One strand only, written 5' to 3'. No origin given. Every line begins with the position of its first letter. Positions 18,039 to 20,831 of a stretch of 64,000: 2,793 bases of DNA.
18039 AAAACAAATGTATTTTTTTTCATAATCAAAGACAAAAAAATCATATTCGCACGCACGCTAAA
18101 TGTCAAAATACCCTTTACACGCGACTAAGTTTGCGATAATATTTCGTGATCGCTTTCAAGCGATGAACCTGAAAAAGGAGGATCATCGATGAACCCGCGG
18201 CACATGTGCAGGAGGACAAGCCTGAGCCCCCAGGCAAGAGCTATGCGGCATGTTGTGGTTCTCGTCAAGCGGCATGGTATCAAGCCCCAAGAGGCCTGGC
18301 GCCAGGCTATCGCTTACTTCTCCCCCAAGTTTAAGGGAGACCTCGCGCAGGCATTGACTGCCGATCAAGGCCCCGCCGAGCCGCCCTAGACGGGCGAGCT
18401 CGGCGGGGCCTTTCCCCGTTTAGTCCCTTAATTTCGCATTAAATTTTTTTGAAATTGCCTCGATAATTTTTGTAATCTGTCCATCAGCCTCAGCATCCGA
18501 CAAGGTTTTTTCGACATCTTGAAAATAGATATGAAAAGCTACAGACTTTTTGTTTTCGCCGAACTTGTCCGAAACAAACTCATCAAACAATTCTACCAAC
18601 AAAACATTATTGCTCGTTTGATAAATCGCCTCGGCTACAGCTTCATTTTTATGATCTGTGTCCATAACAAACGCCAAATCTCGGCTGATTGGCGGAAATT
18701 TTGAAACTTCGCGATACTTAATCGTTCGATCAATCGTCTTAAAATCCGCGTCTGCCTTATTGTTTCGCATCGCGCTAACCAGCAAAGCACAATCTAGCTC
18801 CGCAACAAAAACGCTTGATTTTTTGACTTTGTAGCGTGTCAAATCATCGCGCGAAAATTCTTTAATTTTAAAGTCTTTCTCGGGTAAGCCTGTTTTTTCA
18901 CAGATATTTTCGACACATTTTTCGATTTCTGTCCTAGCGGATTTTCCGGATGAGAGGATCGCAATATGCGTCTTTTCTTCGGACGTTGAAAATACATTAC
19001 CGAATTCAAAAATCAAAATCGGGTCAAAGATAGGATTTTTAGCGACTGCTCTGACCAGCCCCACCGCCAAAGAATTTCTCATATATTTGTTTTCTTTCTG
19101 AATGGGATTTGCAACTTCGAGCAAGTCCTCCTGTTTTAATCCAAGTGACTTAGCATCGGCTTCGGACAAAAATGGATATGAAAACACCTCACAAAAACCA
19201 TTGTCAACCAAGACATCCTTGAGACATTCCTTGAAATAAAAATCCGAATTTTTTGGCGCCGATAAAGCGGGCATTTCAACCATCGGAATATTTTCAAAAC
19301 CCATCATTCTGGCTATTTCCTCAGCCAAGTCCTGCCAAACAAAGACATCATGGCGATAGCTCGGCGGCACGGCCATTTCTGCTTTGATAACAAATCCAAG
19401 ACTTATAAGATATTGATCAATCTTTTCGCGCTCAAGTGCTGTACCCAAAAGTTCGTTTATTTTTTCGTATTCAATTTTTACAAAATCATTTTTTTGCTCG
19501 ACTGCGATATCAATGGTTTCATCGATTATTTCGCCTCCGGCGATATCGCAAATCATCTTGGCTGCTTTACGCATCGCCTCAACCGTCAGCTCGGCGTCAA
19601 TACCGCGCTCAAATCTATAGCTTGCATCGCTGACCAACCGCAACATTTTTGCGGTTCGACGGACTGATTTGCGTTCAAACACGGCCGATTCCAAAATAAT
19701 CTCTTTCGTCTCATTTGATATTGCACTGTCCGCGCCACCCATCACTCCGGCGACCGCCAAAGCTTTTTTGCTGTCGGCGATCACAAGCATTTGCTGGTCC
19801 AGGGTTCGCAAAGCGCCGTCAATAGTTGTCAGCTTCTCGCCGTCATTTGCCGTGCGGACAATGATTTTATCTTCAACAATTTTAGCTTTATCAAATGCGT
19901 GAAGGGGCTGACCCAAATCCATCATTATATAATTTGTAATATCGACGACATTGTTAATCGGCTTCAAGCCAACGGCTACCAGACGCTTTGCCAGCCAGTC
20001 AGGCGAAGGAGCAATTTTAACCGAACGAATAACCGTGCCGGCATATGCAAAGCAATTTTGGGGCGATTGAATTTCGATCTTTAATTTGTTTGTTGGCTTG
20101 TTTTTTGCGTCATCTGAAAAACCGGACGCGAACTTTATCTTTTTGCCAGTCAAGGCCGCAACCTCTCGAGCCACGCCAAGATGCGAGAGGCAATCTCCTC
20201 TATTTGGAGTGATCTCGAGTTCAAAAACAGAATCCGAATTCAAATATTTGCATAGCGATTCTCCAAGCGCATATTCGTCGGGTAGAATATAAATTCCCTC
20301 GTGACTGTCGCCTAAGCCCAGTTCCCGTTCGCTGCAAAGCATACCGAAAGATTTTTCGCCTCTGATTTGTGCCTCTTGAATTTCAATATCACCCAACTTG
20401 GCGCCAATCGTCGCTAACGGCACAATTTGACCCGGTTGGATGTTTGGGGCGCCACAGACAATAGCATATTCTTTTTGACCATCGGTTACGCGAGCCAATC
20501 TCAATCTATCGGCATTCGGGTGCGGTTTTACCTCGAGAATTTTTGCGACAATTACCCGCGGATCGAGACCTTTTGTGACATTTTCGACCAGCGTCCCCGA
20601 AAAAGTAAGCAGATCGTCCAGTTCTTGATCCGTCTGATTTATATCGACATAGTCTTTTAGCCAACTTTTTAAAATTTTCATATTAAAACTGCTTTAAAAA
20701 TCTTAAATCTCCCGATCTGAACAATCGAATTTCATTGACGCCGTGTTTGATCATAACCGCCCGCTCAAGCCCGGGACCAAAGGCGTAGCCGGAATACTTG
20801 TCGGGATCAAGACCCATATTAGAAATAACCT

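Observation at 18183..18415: GC-rich island A: self-contained SD-ORF-hairpin cassette between the 5'-3' exonuclease gene and pheT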

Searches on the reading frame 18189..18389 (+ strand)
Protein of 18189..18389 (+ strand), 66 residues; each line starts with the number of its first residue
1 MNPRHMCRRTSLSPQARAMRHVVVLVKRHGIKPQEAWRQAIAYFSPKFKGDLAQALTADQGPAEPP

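Call 17: search_protein_families(library=pfam, proteins=[window:18189-18389:+], max_evalue=0.1)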
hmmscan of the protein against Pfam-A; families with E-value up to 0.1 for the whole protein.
window:18189-18389:+ (66 aa): 0 families

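Call 18: search_protein_families(library=phrogs, proteins=[window:18189-18389:+], max_evalue=1)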
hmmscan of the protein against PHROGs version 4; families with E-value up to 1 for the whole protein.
window:18189-18389:+ (66 aa): 1 family
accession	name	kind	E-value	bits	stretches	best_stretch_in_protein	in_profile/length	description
phrog_17098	-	unknown function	0.34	11.8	1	29-46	21-38/43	-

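Call 20: find_homologous_proteins(query=window:18189-18389:+, max_evalue=10)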
Query window:18189-18389:+ (66 aa): 1 proteins with E <= 10 among 1 candidates.
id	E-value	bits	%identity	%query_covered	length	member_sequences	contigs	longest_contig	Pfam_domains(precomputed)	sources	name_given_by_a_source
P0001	8.4e-38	144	100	100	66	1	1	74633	-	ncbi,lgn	-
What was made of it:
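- Tried and rejected: The 5.8-billion-protein word-index search found only A itself (call 20).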

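Call 21: find_encoding_contigs(protein=P0001, flank=10000)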
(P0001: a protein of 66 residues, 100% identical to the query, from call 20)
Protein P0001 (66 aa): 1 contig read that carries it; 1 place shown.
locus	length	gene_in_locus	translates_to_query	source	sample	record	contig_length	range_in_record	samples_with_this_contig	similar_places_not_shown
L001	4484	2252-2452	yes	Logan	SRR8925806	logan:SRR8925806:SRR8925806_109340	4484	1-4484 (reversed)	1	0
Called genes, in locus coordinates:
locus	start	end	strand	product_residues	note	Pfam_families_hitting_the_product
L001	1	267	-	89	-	?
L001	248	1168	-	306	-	PF06144:DNA_pol3_delta, PF21694:DNA_pol3_delta_C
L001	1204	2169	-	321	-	PF02739:5_3_exonuc_N, PF01367:5_3_exonuc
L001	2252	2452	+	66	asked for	-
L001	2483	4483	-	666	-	?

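Call 43: predict_structure(protein=window:18189-18389:+)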
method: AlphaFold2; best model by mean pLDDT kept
length: 66 residues; sequences in the alignment: 1
mean_pLDDT: 72.4   pTM: 0.54
mean pLDDT of the five models: 72.4, 71.5, 71.3, 68.5, 66.8
residues with pLDDT >= 90: 10; 70-90: 30; 50-70: 16; < 50: 10
segments of 3 or more residues with pLDDT < 50: 1-6
pLDDT, mean of each block of 10 residues (from residue 1): 48 76 91 88 79 64 53
secondary structure, 60 per line:
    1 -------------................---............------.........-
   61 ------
elements in order: H14-29 H33-44 H51-59
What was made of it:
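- The AlphaFold single-sequence model has mean pLDDT 72, and about 90 over residues 21-40 (call 43). The single-sequence AlphaFold model is confidently helical over residues 14-44 (call 43).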

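Call 47: search_protein_representatives(protein=window:18189-18389:+)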
Query: 66 residues. Proteins with E-value up to 0.001 (for the whole library): 3; up to 1e-10: 1; up to 1e-30: 1. The best 3 are listed.
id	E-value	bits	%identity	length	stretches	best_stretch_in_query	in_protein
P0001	2.7e-38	144.3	100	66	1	1-66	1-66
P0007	3.8e-06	43.0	39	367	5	20-63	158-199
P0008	4.9e-05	39.5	34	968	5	18-44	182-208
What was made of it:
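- Closest known: Orphan genes. Same: Short, with no homologues outside a narrow clade (calls 20, 47).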

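Call 49: fold_search(model_id=the predicted structure, library=pdb)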
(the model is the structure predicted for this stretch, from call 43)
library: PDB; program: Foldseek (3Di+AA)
matches with E <= 10: 82; with E <= 0.001: 0
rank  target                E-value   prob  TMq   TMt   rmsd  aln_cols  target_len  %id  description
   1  6m7f_C                2.4e+00  0.30  0.36  0.10   8.3        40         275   25  Wild-type Cucumene Synthase (released 2018-10-31)
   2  5nnp_C                2.9e+00  0.14  0.26  0.36   8.5        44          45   23  Structure of Naa15/Naa10 bound to HypK-THB (released 2017-06-14)
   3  6m7f_A                3.5e+00  0.20  0.35  0.09   8.2        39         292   26  Wild-type Cucumene Synthase (released 2018-10-31)
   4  6ufe_B                4.2e+00  0.38  0.40  0.29   8.8        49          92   12  The structure of a potassium selective ion channel at atomic resolution (released 2020-08-05)
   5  8flj_E                4.2e+00  0.14  0.34  0.25   6.6        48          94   23  Cas1-Cas2/3 integrase and IHF bound to CRISPR leader, repeat and foreign DNA (released 2023-09-06)
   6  4o6p_B                4.5e+00  0.15  0.35  0.13   8.5        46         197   26  Structural and functional studies the characterization of C58G/C70G mutant in Cys4 Zinc-finger motif in the recombinat (released 2014-12-10)
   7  9e9m                  4.7e+00  0.63  0.45  0.21   0.8        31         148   19  Ligand Free Putative Ancestral Protein Tyrosine Phosphatase ShufPTP - C93-Cyclic Sulfenamide - Intermediate p-loop Confo (released 2024-12-11)
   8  1s8n                  4.7e+00  0.23  0.41  0.16   8.1        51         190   16  Crystal structure of Rv1626 from Mycobacterium tuberculosis (released 2004-09-21)
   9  3t4d_B                5.0e+00  0.38  0.41  0.29   5.0        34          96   15  Crystal Structure of NaK2K Channel Y55F Mutant (released 2011-10-05)
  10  4la6                  5.0e+00  0.16  0.38  0.09  10.0        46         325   22  Crystal structure of 2-methylisoborneol synthase from Streptomyces coelicolor A3(2) in complex with Mg2+ and 2-fluoroner (released 2013-07-31)
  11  9lyq_B                5.4e+00  0.25  0.43  0.03   3.9        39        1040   26  Structure of RND efflux pump MdtB (released 2025-12-10)
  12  4o6o_A                5.7e+00  0.13  0.34  0.13   8.5        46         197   26  Structural and functional studies the characterization of Cys4 Zinc-finger motif in the recombination mediator protein (released 2014-12-10)
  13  2bmf_B                6.0e+00  0.47  0.37  0.06   0.7        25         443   28  Dengue virus RNA helicase at 2.4A (released 2005-08-03)
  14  3v1x                  6.0e+00  0.15  0.38  0.09  10.0        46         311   22  Crystal structure of 2-methylisoborneol synthase from Streptomyces coelicolor A3(2) in complex with Mg2+ and 2-fluoroger (released 2012-04-11)
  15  3v1v                  6.0e+00  0.15  0.38  0.09   9.9        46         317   22  Crystal structure of 2-methylisoborneol synthase from Streptomyces coelicolor A3(2) in complex with Mg2+ and geranyl-S-t (released 2012-04-11)
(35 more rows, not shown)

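Call 50: search_protein_families(library=pfam, proteins=[P0007, P0008], max_evalue=0.01)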
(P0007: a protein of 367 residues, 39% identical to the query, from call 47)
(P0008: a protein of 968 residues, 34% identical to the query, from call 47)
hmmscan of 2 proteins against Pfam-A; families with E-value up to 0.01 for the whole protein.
P0007 (367 aa): 60 families (the best 25 are shown)
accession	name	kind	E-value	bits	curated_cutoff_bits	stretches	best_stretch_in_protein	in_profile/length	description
PF13384.12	HTH_23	-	2.4e-40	135.7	24.6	5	136-166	10-40/50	Homeodomain-like domain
PF04545.22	Sigma70_r4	-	2e-36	123.7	24.1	4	279-318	4-43/50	Sigma-70, region 4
PF08281.18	Sigma70_r4_2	-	2.3e-30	104.5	25.7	3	279-318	10-49/54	Sigma-70, region 4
PF13936.12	HTH_38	-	1.1e-28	99.1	27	4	126-167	3-44/44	Helix-turn-helix domain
PF04218.19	CENP-B_N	-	1.2e-28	99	21.2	4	280-318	7-45/53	CENP-B N-terminal DNA-binding domain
PF13518.12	HTH_28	-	1.2e-26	92.9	25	1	135-166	4-35/52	Helix-turn-helix domain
PF01381.28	HTH_3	-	1.7e-19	70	23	1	293-317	7-31/55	Helix-turn-helix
PF01498.24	HTH_Tnp_Tc3_2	-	6e-19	68.5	31.5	0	306-335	29-58/72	Transposase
PF12802.13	MarR_2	-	1.3e-18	67.4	27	0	291-318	16-43/61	MarR family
PF13545.12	HTH_Crp_2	-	4.2e-17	62.3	27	0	294-318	21-45/70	Crp-like helix-turn-helix domain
PF25787.1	HTH_SB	-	6.3e-17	61.5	43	0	30-61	13-44/53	Sleeping Beauty transposase HTH domain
PF02796.21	HTH_7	-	1.4e-16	60.8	23.8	0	277-312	3-38/45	Helix-turn-helix domain of resolvase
PF03683.19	UPF0175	-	2.8e-16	59.4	27.9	0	32-67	25-61/75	Uncharacterised protein family (UPF0175)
PF13542.12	HTH_Tnp_ISL3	-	2.4e-15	56.2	27.4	0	25-63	13-50/51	Helix-turn-helix domain of transposase family ISL3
PF01047.28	MarR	-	1.2e-14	54.4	24.6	0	36-62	14-40/59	MarR family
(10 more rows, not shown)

P0008 (968 aa): 2 families
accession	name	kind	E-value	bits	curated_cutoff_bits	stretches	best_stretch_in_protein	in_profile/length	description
PF14261.11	DUF4351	-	0.0064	17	25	0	500-524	7-31/59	Domain of unknown function (DUF4351)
PF05503.17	Pox_G7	-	0.008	15.6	27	0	614-649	218-253/367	Poxvirus G7-like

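Call 58: search_protein_families(library=padloc, proteins=[window:18189-18389:+], max_evalue=1)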
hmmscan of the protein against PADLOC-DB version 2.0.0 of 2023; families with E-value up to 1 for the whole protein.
window:18189-18389:+ (66 aa): 0 families
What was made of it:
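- On Known anti-phage defence proteins (PADLOC) and phage protein families (PHROGs): PADLOC gives no families (call 58).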

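Call 59: search_protein_families(library=ncbifam, proteins=[window:18189-18389:+], max_evalue=1)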
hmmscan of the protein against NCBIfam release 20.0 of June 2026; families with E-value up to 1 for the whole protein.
window:18189-18389:+ (66 aa): 1 family
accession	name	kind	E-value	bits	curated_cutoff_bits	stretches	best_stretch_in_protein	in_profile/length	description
NF007613.0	PRK10261.1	equivalog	0.16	10.3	1077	1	11-42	432-463/623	glutathione ABC transporter ATP-binding protein GsiA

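Call 61: find_related_loci(query=window:18189-18389:+, collection=viral_contigs, flank=5000)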
Query window:18189-18389:+ (66 aa) in viral_contigs; peptide patterns used: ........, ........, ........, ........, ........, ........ (x = any residue, [..] = any of these).
12 stretches matched a pattern, but none encodes a relative of the query by tblastn (E <= 1e-3).
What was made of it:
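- Tried and rejected: IMG/VR viral contigs gave nothing (call 61).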

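Call 69: search_solved_structures(query=window:18189-18389:+, max_evalue=10)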
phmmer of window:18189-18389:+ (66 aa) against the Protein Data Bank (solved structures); distinct sequences matched with E-value up to 10: 5.
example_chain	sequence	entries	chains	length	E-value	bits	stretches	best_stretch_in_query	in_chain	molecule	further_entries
1lam_A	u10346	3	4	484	0.33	14.8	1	18-46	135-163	LEUCINE AMINOPEPTIDASE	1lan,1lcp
2ewb_A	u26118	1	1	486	0.34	14.8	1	18-46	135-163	Cytosol aminopeptidase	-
1bpm_A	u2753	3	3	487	0.34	14.8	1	18-46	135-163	LEUCINE AMINOPEPTIDASE | Cytosol aminopeptidase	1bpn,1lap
2j9a_A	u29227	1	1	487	0.34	14.8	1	18-46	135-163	CYTOSOL AMINOPEPTIDASE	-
1bll_E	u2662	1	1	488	0.34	14.8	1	18-46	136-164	LEUCINE AMINOPEPTIDASE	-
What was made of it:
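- Tried and rejected: Pfam, PHROGs, PADLOC, NCBIfam and PDB sequences gave nothing (calls 17, 18, 58, 59, 69).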

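Call 71: fold_search(model_id=the predicted structure, library=viral)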
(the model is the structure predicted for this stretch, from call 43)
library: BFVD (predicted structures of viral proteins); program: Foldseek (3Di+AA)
matches with E <= 10: 251; with E <= 0.001: 0
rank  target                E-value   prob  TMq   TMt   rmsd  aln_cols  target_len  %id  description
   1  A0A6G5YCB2            8.5e-01  0.80  0.47  0.53   5.4        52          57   12  (no name in the UniProt tables at hand)
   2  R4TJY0                1.2e+00  0.72  0.43  0.63   8.2        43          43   19  Uncharacterized protein [Mycobacterium phage Astraea]
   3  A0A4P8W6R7            1.2e+00  0.15  0.31  0.30  12.2        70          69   23  (no name in the UniProt tables at hand)
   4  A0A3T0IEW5            1.6e+00  0.66  0.50  0.61   8.4        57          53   18  (no name in the UniProt tables at hand)
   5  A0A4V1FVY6            1.7e+00  0.21  0.39  0.30  11.0        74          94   22  (no name in the UniProt tables at hand)
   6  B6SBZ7                1.8e+00  0.60  0.45  0.63   3.5        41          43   24  Uncharacterized protein [Clostridioides phage phiCD27]
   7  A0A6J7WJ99            1.8e+00  0.44  0.48  0.51  11.1        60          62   13  Uncharacterized protein [uncultured Caudovirales phage]
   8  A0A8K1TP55            1.8e+00  0.21  0.36  0.28  10.3        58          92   21  (no name in the UniProt tables at hand)
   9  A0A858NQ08            1.8e+00  0.20  0.35  0.37  10.5        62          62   22  Uncharacterized protein [Xanthomonas phage FoX6]
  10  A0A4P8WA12            1.8e+00  0.16  0.37  0.30  15.8        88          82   19  (no name in the UniProt tables at hand)
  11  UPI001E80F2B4         1.9e+00  0.33  0.44  0.38  11.4        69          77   16  (no name look-up for this kind of identifier)
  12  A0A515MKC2            2.0e+00  0.30  0.40  0.46  11.0        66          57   20  Uncharacterized protein [Rhodococcus phage Whack]
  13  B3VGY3                2.1e+00  0.54  0.51  0.64   9.0        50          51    6  Uncharacterized protein [Mycobacterium phage DD5]
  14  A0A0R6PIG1            2.1e+00  0.44  0.47  0.19   8.5        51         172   20  (no name in the UniProt tables at hand)
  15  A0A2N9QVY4            2.1e+00  0.33  0.44  0.17   5.1        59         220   20  (no name in the UniProt tables at hand)
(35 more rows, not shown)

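Call 74: search_dna_similar(query=window:18189-18386:+, collection=plasmids, mode=protein, max_evalue=1, max_rows=10)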
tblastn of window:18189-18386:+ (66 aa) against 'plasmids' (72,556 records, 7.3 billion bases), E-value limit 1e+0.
No match.

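Call 75: search_dna_similar(query=window:18189-18386:+, collection=phages, mode=protein, max_evalue=1, max_rows=10)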
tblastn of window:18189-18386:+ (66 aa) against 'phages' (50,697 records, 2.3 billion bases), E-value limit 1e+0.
Records with a match: 2; places in all: 2; records where one place covers at least 80% of the query: 0.
Best place of each record, by identity: <60% 2.
By first word of the organism name: Rhizobium 2.
By host as written in the record: Rhizobium gallicum SO14B-4(6) 2.
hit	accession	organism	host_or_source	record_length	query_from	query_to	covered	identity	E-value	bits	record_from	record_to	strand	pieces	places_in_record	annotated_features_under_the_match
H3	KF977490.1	Rhizobium phage vB_RglS_P106B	Rhizobium gallicum SO14B-4(6)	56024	4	42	59%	40.0%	1e+0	32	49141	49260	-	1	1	hypothetical protein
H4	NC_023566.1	Rhizobium phage vB_RglS_P106B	Rhizobium gallicum SO14B-4(6)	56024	4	42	59%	40.0%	1e+0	32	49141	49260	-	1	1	hypothetical protein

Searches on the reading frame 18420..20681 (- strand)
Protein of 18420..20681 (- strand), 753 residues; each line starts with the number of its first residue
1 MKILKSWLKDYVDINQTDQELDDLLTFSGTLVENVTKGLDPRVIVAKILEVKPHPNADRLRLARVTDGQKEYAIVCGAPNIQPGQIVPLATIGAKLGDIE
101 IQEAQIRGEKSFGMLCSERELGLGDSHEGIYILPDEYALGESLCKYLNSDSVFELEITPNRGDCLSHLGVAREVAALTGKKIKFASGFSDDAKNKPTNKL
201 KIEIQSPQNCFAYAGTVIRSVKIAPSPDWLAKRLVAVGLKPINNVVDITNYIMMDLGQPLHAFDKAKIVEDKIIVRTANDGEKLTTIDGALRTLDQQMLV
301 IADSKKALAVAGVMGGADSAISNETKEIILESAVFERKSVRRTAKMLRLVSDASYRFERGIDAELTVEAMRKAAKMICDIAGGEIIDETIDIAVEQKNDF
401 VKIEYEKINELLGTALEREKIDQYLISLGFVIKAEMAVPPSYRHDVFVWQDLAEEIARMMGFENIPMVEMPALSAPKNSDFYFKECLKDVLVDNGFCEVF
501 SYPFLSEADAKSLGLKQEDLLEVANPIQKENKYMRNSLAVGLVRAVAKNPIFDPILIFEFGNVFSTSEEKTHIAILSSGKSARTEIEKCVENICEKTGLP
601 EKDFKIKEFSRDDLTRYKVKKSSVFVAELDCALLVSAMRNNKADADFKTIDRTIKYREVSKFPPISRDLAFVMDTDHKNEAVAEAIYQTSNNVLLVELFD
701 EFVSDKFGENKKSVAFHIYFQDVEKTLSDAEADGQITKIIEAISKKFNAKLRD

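Call 17: search_protein_families(library=pfam, proteins=[window:18420-20681:-], max_evalue=0.1)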
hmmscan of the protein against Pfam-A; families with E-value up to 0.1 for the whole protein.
window:18420-20681:- (753 aa): 5 families
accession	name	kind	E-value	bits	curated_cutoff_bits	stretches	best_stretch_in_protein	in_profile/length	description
PF03483.22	B3_4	-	7.7e-67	224.7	29.3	1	210-382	2-174/174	B3/4 domain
PF03147.19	FDX-ACB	-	9.4e-23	80.9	31.1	1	660-752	1-94/94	Ferredoxin-fold anticodon binding domain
PF17759.6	tRNA_synthFbeta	-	4.8e-18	65.8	22.4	1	470-608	8-166/214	Phenylalanyl tRNA synthetase beta chain CLM domain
PF01588.26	tRNA_bind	-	7.2e-17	61.7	27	1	43-141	1-95/96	Putative tRNA binding domain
PF03484.21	B5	-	3.2e-14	53.3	28.6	1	401-462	1-67/67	tRNA synthetase B5 domain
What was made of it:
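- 18420..20681 (-): pheT, the flanking anchor gene. Pfam domains B3_4, B5, tRNA_bind and FDX-ACB (call 17).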

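Call 97: search_protein_families(library=pfam, proteins=[L180:6593-7015:-, L180:75-485:+, L180:599-967:+], max_evalue=1)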
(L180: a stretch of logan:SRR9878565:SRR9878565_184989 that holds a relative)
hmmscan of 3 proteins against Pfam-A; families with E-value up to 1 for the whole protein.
L180:6593-7015:- (140 aa): 0 families

L180:75-485:+ (136 aa): 2 families
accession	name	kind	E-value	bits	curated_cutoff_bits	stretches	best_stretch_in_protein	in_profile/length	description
PF21547.3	TTI1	-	0.045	14.1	27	1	60-99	2-41/90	TELO2-interacting protein 1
PF18674.7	TarS_C1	-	0.22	12.1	26.3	1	48-95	88-135/147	TarS beta-glycosyltransferase C-terminal domain 1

L180:599-967:+ (122 aa): 0 families

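Call 98: search_protein_families(library=phrogs, proteins=[L180:6593-7015:-, L180:6330-6596:-, L170:7477-7770:-, L168:7284-7577:-, L180:75-485:+, L180:599-967:+], max_evalue=1)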
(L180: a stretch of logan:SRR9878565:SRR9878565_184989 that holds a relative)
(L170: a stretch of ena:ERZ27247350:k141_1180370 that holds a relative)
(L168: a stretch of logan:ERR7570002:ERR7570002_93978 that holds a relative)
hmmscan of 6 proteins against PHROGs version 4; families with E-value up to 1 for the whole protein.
L180:6593-7015:- (140 aa): 2 families
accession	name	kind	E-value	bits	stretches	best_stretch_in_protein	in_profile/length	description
phrog_15976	-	tail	0.079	14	1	64-113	27-72/167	tail assembly chaperone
phrog_31206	-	unknown function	0.36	11.4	0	40-65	17-39/44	-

L180:6330-6596:- (88 aa): 0 families

L170:7477-7770:- (97 aa): 0 families

L168:7284-7577:- (97 aa): 1 family
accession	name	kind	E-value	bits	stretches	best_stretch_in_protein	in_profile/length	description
phrog_6506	-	transcription regulation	0.11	13.6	1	2-15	7-20/59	Arc-like repressor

L180:75-485:+ (136 aa): 2 families
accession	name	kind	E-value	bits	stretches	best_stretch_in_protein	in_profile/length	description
phrog_755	-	DNA, RNA and nucleotide metabolism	0.092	13.3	1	51-96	71-116/156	RNA ligase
phrog_33343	-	unknown function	0.099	13.5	1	53-95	7-48/146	-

L180:599-967:+ (122 aa): 0 families
